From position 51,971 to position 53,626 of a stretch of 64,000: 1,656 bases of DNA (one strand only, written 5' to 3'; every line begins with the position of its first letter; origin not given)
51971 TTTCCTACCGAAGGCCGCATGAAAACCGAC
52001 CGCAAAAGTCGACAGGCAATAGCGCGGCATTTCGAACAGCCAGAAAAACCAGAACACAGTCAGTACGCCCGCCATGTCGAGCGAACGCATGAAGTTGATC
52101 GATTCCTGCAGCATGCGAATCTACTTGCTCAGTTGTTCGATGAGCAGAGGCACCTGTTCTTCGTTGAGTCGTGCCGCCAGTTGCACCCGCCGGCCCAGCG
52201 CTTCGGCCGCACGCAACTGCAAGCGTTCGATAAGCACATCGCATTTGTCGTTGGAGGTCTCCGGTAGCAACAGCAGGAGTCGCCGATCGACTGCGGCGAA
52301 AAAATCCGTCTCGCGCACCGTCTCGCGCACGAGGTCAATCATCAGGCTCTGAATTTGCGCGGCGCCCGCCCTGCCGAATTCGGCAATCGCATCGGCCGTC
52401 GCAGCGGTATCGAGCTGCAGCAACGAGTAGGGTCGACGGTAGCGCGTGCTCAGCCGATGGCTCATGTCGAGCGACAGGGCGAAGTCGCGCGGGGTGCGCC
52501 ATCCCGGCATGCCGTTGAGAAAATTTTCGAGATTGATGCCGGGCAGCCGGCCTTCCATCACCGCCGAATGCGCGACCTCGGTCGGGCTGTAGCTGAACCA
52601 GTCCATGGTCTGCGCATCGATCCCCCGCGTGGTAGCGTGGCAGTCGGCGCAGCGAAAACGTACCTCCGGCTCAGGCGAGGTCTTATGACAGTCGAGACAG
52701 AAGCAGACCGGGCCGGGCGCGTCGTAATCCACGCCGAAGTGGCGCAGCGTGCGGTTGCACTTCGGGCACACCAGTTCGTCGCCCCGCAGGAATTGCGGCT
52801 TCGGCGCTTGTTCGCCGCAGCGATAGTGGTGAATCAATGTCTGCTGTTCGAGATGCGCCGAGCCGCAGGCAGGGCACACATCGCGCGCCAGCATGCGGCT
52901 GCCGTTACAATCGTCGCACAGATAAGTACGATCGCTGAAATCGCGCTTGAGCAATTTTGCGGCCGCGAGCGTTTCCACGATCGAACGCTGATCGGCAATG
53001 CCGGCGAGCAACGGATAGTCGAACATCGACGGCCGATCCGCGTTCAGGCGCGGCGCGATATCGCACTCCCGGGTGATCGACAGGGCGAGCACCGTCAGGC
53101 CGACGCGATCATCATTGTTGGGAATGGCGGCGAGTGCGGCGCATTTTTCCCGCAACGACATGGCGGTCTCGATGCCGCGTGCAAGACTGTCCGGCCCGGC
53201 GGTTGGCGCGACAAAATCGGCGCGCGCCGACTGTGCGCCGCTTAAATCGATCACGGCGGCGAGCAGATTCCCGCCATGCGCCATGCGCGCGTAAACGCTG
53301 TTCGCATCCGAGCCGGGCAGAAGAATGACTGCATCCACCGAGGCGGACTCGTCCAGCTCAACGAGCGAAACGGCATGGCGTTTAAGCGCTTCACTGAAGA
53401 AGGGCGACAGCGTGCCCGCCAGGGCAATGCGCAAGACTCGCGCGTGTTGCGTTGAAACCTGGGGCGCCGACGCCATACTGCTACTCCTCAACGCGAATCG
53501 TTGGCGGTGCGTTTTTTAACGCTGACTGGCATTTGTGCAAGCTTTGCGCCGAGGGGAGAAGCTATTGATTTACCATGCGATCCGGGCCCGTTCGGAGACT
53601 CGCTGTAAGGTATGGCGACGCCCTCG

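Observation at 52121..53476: Receptor-like protein: N-terminal alpha/beta module + five CxxC pairs + GGDEF domain with A-site destroyed and I-site preserved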

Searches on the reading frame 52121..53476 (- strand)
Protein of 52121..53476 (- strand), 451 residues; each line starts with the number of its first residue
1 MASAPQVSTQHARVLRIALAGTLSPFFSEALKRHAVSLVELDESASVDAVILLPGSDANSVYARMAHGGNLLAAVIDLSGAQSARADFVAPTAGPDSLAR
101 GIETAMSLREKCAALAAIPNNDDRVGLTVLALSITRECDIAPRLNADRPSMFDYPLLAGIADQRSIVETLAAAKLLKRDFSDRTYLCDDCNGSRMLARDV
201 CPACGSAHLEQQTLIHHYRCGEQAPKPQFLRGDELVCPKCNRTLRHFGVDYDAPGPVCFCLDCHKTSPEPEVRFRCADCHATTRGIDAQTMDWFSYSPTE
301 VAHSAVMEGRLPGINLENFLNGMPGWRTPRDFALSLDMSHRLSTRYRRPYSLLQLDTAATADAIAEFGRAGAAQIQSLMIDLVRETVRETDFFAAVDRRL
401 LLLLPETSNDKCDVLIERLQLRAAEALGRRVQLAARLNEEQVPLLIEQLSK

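Call 7: search_protein_families(library=pfam, proteins=[window:52121-53476:-], max_evalue=0.1)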
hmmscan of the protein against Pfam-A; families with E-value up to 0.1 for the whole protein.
window:52121-53476:- (451 aa): 2 families
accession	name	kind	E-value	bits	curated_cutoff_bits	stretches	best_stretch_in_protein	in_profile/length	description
PF18551.6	TackOD1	-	1.4e-46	158.9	32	1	130-296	14-186/188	Thaumarchaeal output domain 1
PF12172.15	zf-ChsH2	-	0.021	15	23.2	1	187-207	14-34/37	ChsH2, rubredoxin-like zinc ribbon domain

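Call 8: search_protein_families(library=ncbifam, proteins=[window:52121-53476:-], max_evalue=0.1)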
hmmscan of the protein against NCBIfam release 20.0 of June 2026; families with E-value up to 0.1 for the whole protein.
window:52121-53476:- (451 aa): 2 families
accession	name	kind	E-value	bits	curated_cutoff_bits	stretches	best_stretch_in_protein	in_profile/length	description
NF011955.1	PRK15426.1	equivalog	0.057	11.5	408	1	345-424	425-505/564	cellulose biosynthesis regulator diguanylate cyclase DgcQ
NF007544.0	PRK10159.1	equivalog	0.067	12.3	599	1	346-414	112-181/351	phosphoporin PhoE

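Call 10: find_homologous_proteins(query=window:52121-53476:-, max_evalue=0.001)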
Query window:52121-53476:- (451 aa): 59 proteins with E <= 0.001 among 8000 candidates.
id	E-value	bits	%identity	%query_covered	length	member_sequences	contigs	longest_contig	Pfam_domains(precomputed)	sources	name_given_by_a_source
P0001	0.0e+0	1011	100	100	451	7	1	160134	PF18551.7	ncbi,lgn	-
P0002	3.9e-221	752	74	100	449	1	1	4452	PF18551.7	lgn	-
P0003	8.0e-217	738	73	100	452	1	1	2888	PF18551.7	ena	-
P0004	4.8e-216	736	72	100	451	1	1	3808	PF18551.7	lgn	-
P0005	5.0e-196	670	66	100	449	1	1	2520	PF18551.7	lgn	-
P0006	2.5e-189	648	64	100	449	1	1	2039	PF18551.7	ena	-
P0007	9.4e-184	629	64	97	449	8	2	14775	PF18551.7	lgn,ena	-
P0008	2.5e-98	348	43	88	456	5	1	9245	PF18551.7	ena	-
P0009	3.5e-98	347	42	91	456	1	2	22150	PF18551.7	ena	-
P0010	2.6e-97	344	41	88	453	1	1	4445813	PF18551.7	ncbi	-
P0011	1.2e-96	342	41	90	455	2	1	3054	PF18551.7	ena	-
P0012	2.1e-95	338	42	84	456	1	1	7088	PF18551.7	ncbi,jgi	jgi:hypothetical protein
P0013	4.8e-93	330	40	89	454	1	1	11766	PF18551.7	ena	-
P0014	3.6e-77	278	37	91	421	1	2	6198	PF18551.7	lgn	-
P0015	2.4e-75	272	36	95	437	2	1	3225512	PF18551.7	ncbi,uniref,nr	ncbi:TackOD1 domain-containing metal-binding protein [Pseudazoarcus pumilus]|uniref:Thaumarchaeal ou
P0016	1.2e-74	270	40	84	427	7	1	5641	PF18551.7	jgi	jgi:hypothetical protein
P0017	2.5e-72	262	36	81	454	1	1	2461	PF18551.7,PF00990.27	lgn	-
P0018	2.5e-63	233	36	80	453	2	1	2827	PF18551.7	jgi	jgi:hypothetical protein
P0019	3.7e-62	229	34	86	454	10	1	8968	PF18551.7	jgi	jgi:Thaumarchaeal output domain 1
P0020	6.0e-62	228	34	81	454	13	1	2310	PF18551.7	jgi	jgi:GGDEF domain-containing protein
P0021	4.2e-61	225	33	94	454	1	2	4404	PF18551.7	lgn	-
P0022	3.0e-60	222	34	87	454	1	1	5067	PF18551.7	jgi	-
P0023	1.7e-59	220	35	80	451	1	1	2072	PF18551.7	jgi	jgi:TackOD1 domain-containing protein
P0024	9.5e-59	217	31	82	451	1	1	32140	PF18551.7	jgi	jgi:TackOD1 domain-containing protein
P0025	3.3e-58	216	34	82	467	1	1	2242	PF18551.7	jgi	jgi:hypothetical protein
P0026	3.5e-58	216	34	81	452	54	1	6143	PF18551.7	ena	-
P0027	4.9e-58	215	34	81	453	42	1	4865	PF18551.7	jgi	-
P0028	6.3e-58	215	32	87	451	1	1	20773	PF18551.7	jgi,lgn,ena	-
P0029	6.4e-58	215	32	96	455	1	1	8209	PF18551.7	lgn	-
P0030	7.1e-58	215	33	81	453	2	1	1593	PF18551.7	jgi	jgi:Thaumarchaeal output domain 1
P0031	8.5e-58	214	34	80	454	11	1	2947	PF18551.7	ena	-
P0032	8.7e-58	214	35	77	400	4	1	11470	PF18551.7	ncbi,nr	ncbi:MAG: hypothetical protein JO282_10520 [Alphaproteobacteria bacterium]|nr:hypothetical protein [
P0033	1.0e-57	214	33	81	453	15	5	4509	PF18551.7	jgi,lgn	jgi:hypothetical protein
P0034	5.2e-57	212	34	77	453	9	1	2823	PF18551.7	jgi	jgi:hypothetical protein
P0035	6.6e-57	211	34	80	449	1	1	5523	PF18551.7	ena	-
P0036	6.7e-57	211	37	67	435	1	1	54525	PF18551.7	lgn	-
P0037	7.9e-57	211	33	81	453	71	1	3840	PF18551.7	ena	-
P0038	1.2e-56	210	33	82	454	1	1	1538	PF18551.7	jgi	jgi:hypothetical protein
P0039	9.7e-56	208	32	89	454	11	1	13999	PF18551.7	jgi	-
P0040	1.8e-55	207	35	74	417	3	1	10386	PF18551.7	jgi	-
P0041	2.0e-55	206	29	87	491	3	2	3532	PF18551.7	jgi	-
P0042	2.5e-55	206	29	87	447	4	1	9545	PF18551.7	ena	-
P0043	8.9e-55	204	33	78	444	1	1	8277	PF18551.7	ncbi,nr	ncbi:MAG: hypothetical protein JNL04_09610 [Rhodospirillaceae bacterium]|nr:hypothetical protein [Rh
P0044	9.3e-55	204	33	71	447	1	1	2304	PF18551.7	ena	-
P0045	1.6e-54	204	31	90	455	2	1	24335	PF18551.7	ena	-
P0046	1.9e-54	203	35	77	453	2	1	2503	PF18551.7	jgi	jgi:hypothetical protein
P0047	2.3e-54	203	31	90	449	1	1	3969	PF18551.7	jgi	jgi:GGDEF domain-containing protein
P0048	7.5e-53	198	34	80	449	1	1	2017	PF18551.7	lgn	-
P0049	9.4e-53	198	32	81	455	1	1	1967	PF18551.7,PF00990.27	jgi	jgi:hypothetical protein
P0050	7.9e-52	195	31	82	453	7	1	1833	PF18551.7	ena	-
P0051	2.5e-51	193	32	71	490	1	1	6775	PF18551.7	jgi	jgi:Thaumarchaeal output domain 1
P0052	6.9e-51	192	32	78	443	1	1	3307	PF18551.7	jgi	jgi:hypothetical protein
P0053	1.5e-49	187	34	73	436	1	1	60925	PF18551.7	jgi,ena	-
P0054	2.5e-45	173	31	84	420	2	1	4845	PF18551.7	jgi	jgi:hypothetical protein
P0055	6.0e-44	169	39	49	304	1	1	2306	PF18551.7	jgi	jgi:hypothetical protein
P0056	5.2e-36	143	44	29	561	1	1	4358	PF18551.7,PF00072.31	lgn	-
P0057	2.9e-33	133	29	76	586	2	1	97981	PF18551.7,PF00072.31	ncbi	ncbi:MAG: response regulator [Inquilinaceae bacterium]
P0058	8.7e-29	119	28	68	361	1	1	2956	PF18551.7,PF00990.27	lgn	-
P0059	1.0e-20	92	34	35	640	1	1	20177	PF18551.7,PF00990.27,PF00072.31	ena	-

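Call 15: search_solved_structures(query=A1, max_evalue=10, show_alignments=3)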
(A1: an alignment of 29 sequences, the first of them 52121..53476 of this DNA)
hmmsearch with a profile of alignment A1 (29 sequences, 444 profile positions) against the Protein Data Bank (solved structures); distinct sequences matched with E-value up to 10: 49.
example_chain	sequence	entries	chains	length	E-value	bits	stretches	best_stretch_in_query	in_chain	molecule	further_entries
3ign_A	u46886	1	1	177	2.1e-14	56.3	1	310-428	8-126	Diguanylate cyclase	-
6zxm_A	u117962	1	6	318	1.4e-10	43.8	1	307-418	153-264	Putative GGDEF/response regulator receiver domain protein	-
5llw_B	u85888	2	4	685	7.4e-10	41.4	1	312-424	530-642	Diguanylate cyclase (GGDEF) domain-containing protein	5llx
6et7_A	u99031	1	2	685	9e-10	41.1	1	313-424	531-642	Diguanylate cyclase (GGDEF) domain-containing protein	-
5euh_A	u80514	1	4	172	1.9e-09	40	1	312-419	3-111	Putative GGDEF domain membrane protein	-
7e6g_A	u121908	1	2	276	2.2e-09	39.8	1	311-422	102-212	Putative GGDEF domain protein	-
4zve_A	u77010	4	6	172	3.3e-09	39.2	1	317-419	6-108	Diguanylate cyclase DosC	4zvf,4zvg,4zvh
6d9m_A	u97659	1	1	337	5.2e-09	38.6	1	309-418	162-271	Fusion protein of Endolysin,Response receiver sensor diguanylate cyclase, GAF domain-conta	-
4urs_A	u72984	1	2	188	1.5e-08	37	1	302-424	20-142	DIGUANYLATE CYCLASE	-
4wxo_A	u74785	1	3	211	5.4e-08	35.2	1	294-419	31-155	Uncharacterized protein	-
4urg_A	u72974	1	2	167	9.6e-08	34.4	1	316-424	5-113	DIGUANYLATE CYCLASE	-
6zxb_A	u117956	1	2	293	1.6e-07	33.7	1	307-418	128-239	Putative GGDEF/response regulator receiver domain protein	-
6zxc_A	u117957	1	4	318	1.9e-07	33.4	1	307-418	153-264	Putative GGDEF/response regulator receiver domain protein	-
3bre_A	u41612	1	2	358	2e-07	33.3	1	294-418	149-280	Probable two-component response regulator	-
3i5c_A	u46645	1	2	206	2.6e-07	33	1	312-418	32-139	Fusion of General control protein GCN4 and WSPR response regulator protein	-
1w25_A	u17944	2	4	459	0.00013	24.1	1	311-417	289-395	STALKED-CELL DIFFERENTIATION CONTROLLING PROTEIN | RESPONSE REGULATOR PLED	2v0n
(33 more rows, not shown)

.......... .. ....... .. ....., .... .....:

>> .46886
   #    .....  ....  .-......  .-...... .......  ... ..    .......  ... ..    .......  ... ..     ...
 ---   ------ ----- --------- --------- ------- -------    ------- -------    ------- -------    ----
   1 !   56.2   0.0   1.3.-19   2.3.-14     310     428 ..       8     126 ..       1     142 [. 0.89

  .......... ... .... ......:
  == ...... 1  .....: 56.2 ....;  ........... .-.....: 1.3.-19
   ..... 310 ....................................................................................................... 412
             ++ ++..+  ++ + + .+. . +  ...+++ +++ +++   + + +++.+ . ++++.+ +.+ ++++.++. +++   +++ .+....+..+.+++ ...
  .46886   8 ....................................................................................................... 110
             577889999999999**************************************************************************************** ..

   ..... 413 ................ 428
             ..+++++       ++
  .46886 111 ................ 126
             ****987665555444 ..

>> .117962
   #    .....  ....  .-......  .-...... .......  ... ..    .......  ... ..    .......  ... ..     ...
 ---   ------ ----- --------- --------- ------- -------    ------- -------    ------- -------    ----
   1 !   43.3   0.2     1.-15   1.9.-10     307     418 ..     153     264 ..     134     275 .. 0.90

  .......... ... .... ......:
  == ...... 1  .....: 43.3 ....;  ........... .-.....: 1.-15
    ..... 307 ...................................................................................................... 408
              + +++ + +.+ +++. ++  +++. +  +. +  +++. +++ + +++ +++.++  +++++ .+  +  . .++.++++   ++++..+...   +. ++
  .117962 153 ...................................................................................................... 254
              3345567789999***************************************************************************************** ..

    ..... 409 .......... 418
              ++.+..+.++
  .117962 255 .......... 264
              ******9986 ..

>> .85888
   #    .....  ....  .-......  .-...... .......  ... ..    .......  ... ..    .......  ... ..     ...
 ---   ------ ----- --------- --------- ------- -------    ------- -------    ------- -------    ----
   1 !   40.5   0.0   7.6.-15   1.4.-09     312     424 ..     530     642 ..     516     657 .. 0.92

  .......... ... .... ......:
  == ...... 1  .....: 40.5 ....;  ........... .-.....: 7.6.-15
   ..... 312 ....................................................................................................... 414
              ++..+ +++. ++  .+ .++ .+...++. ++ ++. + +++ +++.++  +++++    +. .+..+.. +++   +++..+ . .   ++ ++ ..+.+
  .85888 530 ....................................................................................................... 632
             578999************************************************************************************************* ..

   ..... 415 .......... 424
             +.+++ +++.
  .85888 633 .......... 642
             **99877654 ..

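Call 16: list_cluster_members(proteins=[P0001, P0010, P0015])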
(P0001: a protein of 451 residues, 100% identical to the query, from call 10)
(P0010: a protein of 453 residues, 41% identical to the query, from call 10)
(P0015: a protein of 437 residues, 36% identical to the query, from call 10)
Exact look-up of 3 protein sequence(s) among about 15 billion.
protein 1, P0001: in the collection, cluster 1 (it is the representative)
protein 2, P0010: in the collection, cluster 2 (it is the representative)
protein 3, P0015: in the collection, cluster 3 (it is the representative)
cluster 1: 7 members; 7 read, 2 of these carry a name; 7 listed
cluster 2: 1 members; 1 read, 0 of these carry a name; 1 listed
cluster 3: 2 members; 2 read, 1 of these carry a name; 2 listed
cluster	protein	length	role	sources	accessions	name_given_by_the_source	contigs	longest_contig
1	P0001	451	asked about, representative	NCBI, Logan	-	-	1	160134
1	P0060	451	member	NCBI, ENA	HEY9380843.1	MAG TPA: hypothetical protein VIQ01_06310 [Burkholderiales bacterium]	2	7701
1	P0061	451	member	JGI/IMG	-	hypothetical protein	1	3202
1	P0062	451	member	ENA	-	-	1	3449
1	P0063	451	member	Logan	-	-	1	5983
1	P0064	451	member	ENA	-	-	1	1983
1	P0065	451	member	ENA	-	-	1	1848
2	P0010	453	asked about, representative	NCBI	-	-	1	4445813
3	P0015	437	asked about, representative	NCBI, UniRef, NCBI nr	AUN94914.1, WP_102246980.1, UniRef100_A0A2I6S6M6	TackOD1 domain-containing metal-binding protein [Pseudazoarcus pumilus] | Thaumarchaeal output domain-containing protein n=1 Tax=Pseudazoarcus pumilus ... | hypothetical protein [Pseudazoarcus pumilus]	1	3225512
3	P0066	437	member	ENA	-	-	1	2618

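Call 18: find_related_loci(query=A1, collection=genome_contigs, flank=8000)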
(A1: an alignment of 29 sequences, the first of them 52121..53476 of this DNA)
Query A1 (451 aa) in genome_contigs; peptide patterns used: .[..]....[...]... (x = any residue, [..] = any of these).
52 stretches matched a pattern; 50 encode a relative of the query (tblastn E <= 1e-3); 50 distinct loci.
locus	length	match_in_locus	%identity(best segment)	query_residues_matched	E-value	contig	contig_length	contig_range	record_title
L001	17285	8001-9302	65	13-446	0e+0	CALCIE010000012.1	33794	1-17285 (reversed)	MAG TPA_asm: uncultured proteobacterium isolate SRR5251193_bin.123_CONCOCT_v1.1_MAG genome assembly, contig: ERZ795068.1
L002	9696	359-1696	49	6-451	1e-146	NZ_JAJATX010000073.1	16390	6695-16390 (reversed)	Microvirga roseola strain SM2 map unlocalized plasmid pSymA Scaffold73, whole genome shotgun sequence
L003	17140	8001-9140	41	41-420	2e-96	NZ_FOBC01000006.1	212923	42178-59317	Halomonas daqiaonensis strain CGMCC 1.9150, whole genome shotgun sequence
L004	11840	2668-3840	34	42-433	2e-72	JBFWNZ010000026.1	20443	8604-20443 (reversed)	MAG: Alphaproteobacteria bacterium isolate CA_2019_TPBF_124 NODE_12285_length_20443_cov_4.261764_TPBF, whole genome shot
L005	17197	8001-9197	35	42-439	4e-70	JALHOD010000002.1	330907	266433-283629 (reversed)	MAG: Pseudorhodoplanes sp. isolate bin.109 c_000000000165, whole genome shotgun sequence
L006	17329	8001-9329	33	5-449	4e-68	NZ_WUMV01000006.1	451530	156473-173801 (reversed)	Stappia sediminis strain BGMRC 2046 Scaffold3_3, whole genome shotgun sequence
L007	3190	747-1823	36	82-439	6e-67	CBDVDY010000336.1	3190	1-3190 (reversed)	MAG TPA_asm: uncultured Alphaproteobacteria bacterium isolate SRR22302348_concoct_13 genome assembly, contig: ERZ2507359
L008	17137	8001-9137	36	42-420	3e-63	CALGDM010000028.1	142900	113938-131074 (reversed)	MAG TPA_asm: uncultured Spiribacter sp. isolate SRR6193124_bin.105_CONCOCT_v1.1_MAG genome assembly, contig: ERZ534239.1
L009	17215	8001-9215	32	41-450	3e-63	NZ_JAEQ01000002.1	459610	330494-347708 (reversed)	Chelativorans sp. J32 CheJ32DRAFT_scaffold_1.2_C, whole genome shotgun sequence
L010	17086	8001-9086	34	75-435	6e-61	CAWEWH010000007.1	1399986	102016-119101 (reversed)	MAG: uncultured Alphaproteobacteria bacterium isolate MFD09212.bin.1.232 genome assembly, contig: contig_5728, whole gen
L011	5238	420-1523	34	75-441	1e-60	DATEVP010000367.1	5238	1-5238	MAG TPA_asm: Hyphomicrobiaceae bacterium isolate SMAG_U8370 k141_561480, whole genome shotgun sequence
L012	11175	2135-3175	35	75-420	9e-60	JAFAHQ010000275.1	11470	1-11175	MAG: Alphaproteobacteria bacterium isolate CP_BE_BS_25 BE_BS_k147_5049584, whole genome shotgun sequence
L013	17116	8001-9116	33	49-420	2e-59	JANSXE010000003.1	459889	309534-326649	MAG: Alphaproteobacteria bacterium isolate bin.17 k141_679842_length_459889_cov_91.9963, whole genome shotgun sequence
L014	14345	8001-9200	32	57-439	6e-59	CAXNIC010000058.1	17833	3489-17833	MAG: Alphaproteobacteria bacterium isolate LH-05nov19-173 genome assembly, contig: LH-05nov19-C6894, whole genome shotgu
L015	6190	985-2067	34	50-419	4e-57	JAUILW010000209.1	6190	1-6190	MAG: Gammaproteobacteria bacterium isolate Co_bin.60 NODE_72188_length_6190_cov_6.381164, whole genome shotgun sequence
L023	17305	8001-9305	30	19-448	1e-52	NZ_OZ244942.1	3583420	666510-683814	MAG: Tepidicaulis sp. isolate 6d8b9b09-a9f0-4521-ba2e-e82c972f98ca chromosome 1, complete sequence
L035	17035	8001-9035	29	91-438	2e-44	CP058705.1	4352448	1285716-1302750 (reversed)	MAG: Defluviicoccus sp. isolate SSA4 chromosome, complete genome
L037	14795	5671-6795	31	48-420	6e-43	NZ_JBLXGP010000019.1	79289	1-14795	MAG: Roseibium sp. isolate ET04-20 T04maxbin_out.060RE.5K@19, whole genome shotgun sequence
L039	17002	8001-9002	31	70-398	1e-39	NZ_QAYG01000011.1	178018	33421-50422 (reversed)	Breoghania corrubedonensis strain DSM 23382 Ga0183466_111, whole genome shotgun sequence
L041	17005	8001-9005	31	12-355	4e-39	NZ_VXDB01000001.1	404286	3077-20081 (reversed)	Roseibium sediminis strain KCTC 52373 NODE_1_length_404286_cov_155.418_ID_1202, whole genome shotgun sequence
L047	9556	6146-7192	26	41-392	6e-33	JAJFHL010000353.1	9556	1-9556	MAG: Hyphomicrobiales bacterium isolate OFTM207 OFTM207_352, whole genome shotgun sequence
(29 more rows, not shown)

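Call 21: predict_structure(alignment_id=A1)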
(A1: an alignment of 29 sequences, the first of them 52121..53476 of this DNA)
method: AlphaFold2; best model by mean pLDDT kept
length: 451 residues; sequences in the alignment: 29
mean_pLDDT: 87.2   pTM: 0.66
mean pLDDT of the five models: 87.2, 86.9, 86.3, 86.0, 84.7
residues with pLDDT >= 90: 264; 70-90: 138; 50-70: 38; < 50: 11
segments of 3 or more residues with pLDDT < 50: 1-11
pLDDT, mean of each block of 10 residues (from residue 1): 40 83 86 90 84 93 92 95 92 89 96 89 90 97 92 95 92 94 92 92 94 96 94 96 94 94 93 94 91 97 88 62 81 95 94 76 61 66 77 84 92 86 74 81 90 80
secondary structure, 60 per line:
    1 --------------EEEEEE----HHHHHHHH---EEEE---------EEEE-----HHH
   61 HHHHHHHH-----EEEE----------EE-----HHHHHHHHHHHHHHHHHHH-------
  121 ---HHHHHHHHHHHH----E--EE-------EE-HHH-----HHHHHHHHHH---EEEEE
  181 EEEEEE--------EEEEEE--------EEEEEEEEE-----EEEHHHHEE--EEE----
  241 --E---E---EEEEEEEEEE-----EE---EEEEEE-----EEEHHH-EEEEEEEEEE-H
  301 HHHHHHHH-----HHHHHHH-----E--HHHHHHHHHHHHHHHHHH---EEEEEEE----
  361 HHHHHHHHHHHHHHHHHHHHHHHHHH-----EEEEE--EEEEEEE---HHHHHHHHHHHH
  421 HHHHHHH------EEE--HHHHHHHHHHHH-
elements in order: E15-20 H25-32 E36-39 E49-52 H58-68 E74-77 H95-113 H124-135 H163-172 E176-186 E195-200 E209-217 E223-225 H226-229 E234-236 E251-260 E271-276 E282-284 E289-298 H300-308 H314-320 H329-346 E350-356 H361-386 E392-396 E399-405 H409-427 E434-436 H439-450
